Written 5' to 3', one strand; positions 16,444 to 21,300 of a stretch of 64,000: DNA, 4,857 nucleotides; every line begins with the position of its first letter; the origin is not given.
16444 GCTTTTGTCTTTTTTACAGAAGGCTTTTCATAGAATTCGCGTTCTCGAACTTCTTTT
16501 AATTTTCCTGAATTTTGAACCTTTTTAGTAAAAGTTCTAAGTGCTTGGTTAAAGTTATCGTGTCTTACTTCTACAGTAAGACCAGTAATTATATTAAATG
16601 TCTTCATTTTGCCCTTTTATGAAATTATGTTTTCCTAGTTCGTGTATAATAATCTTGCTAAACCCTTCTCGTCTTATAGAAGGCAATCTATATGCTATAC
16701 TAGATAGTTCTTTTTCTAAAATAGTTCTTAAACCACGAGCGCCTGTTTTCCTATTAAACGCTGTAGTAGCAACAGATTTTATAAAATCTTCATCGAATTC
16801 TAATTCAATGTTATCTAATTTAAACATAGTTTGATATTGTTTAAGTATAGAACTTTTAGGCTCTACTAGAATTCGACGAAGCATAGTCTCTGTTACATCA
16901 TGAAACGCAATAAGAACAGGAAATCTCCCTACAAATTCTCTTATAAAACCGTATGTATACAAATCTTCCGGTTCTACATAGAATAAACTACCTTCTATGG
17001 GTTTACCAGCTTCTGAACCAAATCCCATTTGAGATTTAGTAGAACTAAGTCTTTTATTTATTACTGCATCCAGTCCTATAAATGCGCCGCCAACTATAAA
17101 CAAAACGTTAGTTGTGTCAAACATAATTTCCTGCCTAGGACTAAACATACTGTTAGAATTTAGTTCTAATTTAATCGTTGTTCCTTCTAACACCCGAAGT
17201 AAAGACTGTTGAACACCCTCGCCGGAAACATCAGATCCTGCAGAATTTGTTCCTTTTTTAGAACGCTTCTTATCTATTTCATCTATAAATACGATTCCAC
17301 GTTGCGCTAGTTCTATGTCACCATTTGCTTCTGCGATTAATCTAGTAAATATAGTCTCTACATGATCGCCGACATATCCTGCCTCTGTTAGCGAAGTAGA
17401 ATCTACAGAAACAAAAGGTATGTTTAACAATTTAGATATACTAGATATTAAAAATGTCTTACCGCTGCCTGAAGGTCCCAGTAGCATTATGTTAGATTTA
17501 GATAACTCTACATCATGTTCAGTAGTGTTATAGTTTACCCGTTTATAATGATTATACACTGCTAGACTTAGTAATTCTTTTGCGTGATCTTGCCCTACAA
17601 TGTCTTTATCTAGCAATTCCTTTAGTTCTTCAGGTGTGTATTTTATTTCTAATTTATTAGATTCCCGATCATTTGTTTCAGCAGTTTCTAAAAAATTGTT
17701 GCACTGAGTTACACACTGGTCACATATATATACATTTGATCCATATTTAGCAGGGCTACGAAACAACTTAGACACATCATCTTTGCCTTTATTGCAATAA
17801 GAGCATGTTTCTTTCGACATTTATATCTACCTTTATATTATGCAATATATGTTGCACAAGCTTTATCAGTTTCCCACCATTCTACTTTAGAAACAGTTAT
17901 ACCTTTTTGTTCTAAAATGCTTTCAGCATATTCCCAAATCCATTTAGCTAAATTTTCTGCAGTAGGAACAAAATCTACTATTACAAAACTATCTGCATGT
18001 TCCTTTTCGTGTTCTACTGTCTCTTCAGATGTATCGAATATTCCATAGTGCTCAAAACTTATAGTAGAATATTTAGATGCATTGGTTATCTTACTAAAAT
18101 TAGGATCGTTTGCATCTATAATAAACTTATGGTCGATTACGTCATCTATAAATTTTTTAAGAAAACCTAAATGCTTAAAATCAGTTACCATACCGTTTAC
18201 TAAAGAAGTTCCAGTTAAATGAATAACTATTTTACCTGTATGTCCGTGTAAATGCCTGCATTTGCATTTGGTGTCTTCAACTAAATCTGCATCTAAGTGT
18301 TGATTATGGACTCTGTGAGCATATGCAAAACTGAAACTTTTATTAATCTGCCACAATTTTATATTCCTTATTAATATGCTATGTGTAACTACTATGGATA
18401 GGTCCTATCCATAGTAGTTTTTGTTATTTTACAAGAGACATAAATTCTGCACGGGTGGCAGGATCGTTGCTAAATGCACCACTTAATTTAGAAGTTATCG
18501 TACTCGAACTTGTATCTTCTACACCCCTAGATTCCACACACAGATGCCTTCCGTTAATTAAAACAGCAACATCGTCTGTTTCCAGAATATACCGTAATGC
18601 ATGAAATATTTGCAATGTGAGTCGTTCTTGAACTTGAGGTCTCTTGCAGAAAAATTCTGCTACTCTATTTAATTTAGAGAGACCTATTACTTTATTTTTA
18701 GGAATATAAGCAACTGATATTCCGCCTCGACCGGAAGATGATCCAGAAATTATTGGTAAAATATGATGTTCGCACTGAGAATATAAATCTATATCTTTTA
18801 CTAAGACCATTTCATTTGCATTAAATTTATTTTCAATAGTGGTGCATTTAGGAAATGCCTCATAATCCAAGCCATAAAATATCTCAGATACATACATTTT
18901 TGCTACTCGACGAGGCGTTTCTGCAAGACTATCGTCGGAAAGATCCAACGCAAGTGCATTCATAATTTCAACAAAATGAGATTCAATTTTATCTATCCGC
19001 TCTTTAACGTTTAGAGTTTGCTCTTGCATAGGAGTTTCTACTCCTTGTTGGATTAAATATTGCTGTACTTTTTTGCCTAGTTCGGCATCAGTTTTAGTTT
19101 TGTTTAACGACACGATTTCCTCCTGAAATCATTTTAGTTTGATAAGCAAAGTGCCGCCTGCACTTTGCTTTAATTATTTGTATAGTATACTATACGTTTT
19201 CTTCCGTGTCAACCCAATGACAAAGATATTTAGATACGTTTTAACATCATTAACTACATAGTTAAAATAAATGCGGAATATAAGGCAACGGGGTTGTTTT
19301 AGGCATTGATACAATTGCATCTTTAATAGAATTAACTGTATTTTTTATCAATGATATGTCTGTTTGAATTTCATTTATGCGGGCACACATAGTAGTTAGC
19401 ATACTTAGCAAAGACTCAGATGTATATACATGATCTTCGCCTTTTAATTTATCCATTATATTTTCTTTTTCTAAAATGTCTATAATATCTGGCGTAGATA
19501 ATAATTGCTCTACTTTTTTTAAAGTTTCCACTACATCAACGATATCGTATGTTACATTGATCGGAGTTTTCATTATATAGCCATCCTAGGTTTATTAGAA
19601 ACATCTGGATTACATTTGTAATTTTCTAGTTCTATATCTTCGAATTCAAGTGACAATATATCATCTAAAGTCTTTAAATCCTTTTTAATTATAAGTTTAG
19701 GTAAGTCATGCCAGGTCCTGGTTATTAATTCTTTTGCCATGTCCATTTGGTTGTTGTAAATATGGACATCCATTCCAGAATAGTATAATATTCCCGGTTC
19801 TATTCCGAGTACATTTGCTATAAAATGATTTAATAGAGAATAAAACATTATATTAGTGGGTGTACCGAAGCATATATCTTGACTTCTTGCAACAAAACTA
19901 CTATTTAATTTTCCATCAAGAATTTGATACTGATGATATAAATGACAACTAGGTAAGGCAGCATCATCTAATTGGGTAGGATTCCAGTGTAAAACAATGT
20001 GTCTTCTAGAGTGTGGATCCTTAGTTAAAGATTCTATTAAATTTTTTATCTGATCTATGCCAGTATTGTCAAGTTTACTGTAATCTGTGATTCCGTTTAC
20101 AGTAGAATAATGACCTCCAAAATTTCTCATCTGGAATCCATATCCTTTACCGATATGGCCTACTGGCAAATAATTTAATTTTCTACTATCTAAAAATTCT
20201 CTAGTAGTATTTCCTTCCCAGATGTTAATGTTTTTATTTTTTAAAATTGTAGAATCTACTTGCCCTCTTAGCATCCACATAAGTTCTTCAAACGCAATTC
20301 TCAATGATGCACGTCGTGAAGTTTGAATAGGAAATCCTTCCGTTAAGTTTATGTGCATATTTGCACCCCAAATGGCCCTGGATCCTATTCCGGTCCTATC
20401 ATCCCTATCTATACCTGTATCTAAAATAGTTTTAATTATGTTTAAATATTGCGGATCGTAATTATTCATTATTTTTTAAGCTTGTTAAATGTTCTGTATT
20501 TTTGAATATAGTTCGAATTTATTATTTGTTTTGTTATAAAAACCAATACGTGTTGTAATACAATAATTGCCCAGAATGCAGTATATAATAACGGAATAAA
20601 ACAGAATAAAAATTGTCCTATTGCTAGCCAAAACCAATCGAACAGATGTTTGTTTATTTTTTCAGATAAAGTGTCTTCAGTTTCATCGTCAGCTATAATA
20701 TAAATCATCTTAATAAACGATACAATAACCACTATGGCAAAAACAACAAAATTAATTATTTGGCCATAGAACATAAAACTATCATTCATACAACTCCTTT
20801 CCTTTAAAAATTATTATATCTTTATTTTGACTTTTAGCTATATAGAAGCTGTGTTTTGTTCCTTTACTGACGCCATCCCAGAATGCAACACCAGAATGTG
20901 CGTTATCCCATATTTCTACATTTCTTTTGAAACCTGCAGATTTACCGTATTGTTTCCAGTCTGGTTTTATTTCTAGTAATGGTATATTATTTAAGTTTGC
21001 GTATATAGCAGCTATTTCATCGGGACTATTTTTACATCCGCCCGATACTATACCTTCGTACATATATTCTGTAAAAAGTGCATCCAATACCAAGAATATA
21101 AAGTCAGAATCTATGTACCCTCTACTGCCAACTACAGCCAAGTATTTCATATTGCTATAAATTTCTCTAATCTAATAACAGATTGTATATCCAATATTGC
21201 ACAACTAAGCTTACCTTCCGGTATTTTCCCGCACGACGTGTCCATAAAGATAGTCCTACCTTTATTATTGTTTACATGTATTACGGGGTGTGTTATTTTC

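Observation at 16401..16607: Phage-encoded ribosomal protein bS21 translationally coupled to clpX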

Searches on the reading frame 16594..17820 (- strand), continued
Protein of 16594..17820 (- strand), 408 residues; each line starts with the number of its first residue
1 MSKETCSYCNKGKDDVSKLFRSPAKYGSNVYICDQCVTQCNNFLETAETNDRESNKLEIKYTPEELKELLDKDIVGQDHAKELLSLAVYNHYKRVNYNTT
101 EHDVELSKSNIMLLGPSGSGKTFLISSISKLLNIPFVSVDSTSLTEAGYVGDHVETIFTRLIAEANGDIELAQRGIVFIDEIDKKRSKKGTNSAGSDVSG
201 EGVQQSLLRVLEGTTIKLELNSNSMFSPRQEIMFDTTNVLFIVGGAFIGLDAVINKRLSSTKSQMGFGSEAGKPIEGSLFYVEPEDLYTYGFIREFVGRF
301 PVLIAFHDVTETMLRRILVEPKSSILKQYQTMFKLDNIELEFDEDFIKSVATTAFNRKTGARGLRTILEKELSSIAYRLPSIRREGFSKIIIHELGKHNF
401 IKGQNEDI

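Call 92: search_protein_families(library=pfam, proteins=[L228:3295-3663:+, L228:3675-3938:+, L228:4117-4656:+, L229:3364-3921:+, L230:3293-3796:+, L231:3299-3820:+, L231:3830-4027:+, L229:407-1219:+], max_evalue=0.001)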
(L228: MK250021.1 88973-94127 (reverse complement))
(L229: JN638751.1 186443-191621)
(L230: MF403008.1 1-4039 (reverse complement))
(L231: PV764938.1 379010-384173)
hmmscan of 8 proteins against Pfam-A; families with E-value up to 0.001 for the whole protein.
L228:3295-3663:+ (122 aa): 0 families

L228:3675-3938:+ (87 aa): 0 families

L228:4117-4656:+ (179 aa): 1 family
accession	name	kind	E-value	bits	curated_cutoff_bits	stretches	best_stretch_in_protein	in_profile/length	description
PF13624.11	SurA_N_3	-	0.00074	19.8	27.2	0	4-67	13-78/162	SurA-like N-terminal domain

L229:3364-3921:+ (185 aa): 0 families

L230:3293-3796:+ (167 aa): 2 families
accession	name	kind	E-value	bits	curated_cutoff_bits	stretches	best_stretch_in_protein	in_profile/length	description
PF00707.27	IF3_C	-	1.4e-24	86.2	34.8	1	83-164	2-84/86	Translation initiation factor IF-3, C-terminal domain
PF05198.21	IF3_N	-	4.2e-21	75.3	26.9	1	8-72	3-69/70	Translation initiation factor IF-3, N-terminal domain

L231:3299-3820:+ (173 aa): 2 families
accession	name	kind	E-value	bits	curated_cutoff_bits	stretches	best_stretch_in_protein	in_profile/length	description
PF00707.27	IF3_C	-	1.4e-30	105.5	34.8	1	85-170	1-85/86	Translation initiation factor IF-3, C-terminal domain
PF05198.21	IF3_N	-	5.9e-25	87.7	26.9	1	7-75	1-69/70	Translation initiation factor IF-3, N-terminal domain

L231:3830-4027:+ (65 aa): 0 families

L229:407-1219:+ (270 aa): 2 families
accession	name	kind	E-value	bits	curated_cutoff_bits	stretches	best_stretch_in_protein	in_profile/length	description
PF12705.13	PDDEXK_1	-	3e-29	103.1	22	1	9-255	2-241/247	PD-(D/E)XK nuclease superfamily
PF01930.23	Cas_Cas4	-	0.00011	22.8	22.7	1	143-254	52-152/160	Domain of unknown function DUF83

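Call 94: search_protein_families(library=pfam, proteins=[L162:4314-4853:+, L183:4202-4783:+, L156:4276-4800:+, L176:4223-4780:+, L176:4833-5141:+, L208:4259-4990:+, L210:4204-4683:+, L183:4869-5309:+, L183:5358-5663:+, L220:4083-4526:+], max_evalue=0.001)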
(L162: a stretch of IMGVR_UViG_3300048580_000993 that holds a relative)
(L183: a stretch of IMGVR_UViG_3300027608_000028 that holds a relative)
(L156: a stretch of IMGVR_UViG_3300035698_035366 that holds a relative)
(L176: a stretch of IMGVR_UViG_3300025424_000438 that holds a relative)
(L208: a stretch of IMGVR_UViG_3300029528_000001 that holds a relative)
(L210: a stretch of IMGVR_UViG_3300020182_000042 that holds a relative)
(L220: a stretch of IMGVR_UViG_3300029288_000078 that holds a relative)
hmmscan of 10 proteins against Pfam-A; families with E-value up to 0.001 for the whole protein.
L162:4314-4853:+ (179 aa): 2 families
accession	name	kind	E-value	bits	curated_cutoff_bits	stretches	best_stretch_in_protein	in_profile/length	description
PF05198.21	IF3_N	-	6.4e-26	90.8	26.9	1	13-82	1-69/70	Translation initiation factor IF-3, N-terminal domain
PF00707.27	IF3_C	-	6e-21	74.6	34.8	1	92-175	1-85/86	Translation initiation factor IF-3, C-terminal domain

L183:4202-4783:+ (193 aa): 2 families
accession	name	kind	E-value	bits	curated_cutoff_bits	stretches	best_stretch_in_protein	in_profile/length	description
PF00707.27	IF3_C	-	4.5e-29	100.7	34.8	1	106-187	1-83/86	Translation initiation factor IF-3, C-terminal domain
PF05198.21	IF3_N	-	2.2e-24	85.8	26.9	1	27-96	2-69/70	Translation initiation factor IF-3, N-terminal domain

L156:4276-4800:+ (174 aa): 2 families
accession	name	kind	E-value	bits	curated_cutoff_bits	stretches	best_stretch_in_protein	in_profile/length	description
PF05198.21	IF3_N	-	3.7e-27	94.7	26.9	1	11-80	1-70/70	Translation initiation factor IF-3, N-terminal domain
PF00707.27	IF3_C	-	6.2e-27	93.8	34.8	1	90-172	2-85/86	Translation initiation factor IF-3, C-terminal domain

L176:4223-4780:+ (185 aa): 2 families
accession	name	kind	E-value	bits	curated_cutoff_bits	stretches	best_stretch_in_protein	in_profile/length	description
PF05198.21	IF3_N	-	3.8e-24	85.1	26.9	1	17-86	1-70/70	Translation initiation factor IF-3, N-terminal domain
PF00707.27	IF3_C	-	5.1e-24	84.5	34.8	1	96-177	2-84/86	Translation initiation factor IF-3, C-terminal domain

L176:4833-5141:+ (102 aa): 1 family
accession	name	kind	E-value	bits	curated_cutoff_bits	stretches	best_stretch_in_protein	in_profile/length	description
PF01165.25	Ribosomal_S21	-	2.1e-15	56.6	27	1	21-71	1-52/55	Ribosomal protein S21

L208:4259-4990:+ (243 aa): 0 families

L210:4204-4683:+ (159 aa): 1 family
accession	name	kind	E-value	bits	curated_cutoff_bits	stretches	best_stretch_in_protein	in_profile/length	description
PF05118.21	Asp_Arg_Hydrox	-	1.6e-09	38.2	22.6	1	48-144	45-150/157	Aspartyl/Asparaginyl beta-hydroxylase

L183:4869-5309:+ (146 aa): 1 family
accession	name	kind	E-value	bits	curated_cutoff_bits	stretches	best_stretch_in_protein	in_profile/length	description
PF00011.27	HSP20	-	2e-19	70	20.8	1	46-144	2-102/102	Hsp20/alpha crystallin family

L183:5358-5663:+ (101 aa): 1 family
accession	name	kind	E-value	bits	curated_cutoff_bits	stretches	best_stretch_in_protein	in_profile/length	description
PF02617.22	ClpS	-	5.4e-28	97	23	1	18-97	1-80/80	ATP-dependent Clp protease adaptor protein ClpS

L220:4083-4526:+ (147 aa): 0 families

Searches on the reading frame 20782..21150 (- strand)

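Call 59: search_protein_families(library=pfam, proteins=[window:20782-21150:-], max_evalue=0.001)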
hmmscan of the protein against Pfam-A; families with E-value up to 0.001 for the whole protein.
window:20782-21150:- (122 aa): 1 family
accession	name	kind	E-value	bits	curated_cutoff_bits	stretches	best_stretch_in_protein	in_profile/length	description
PF10686.14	YAcAr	-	5e-10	39.5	28.2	1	5-68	4-66/66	YspA, cpYpsA-related SLOG family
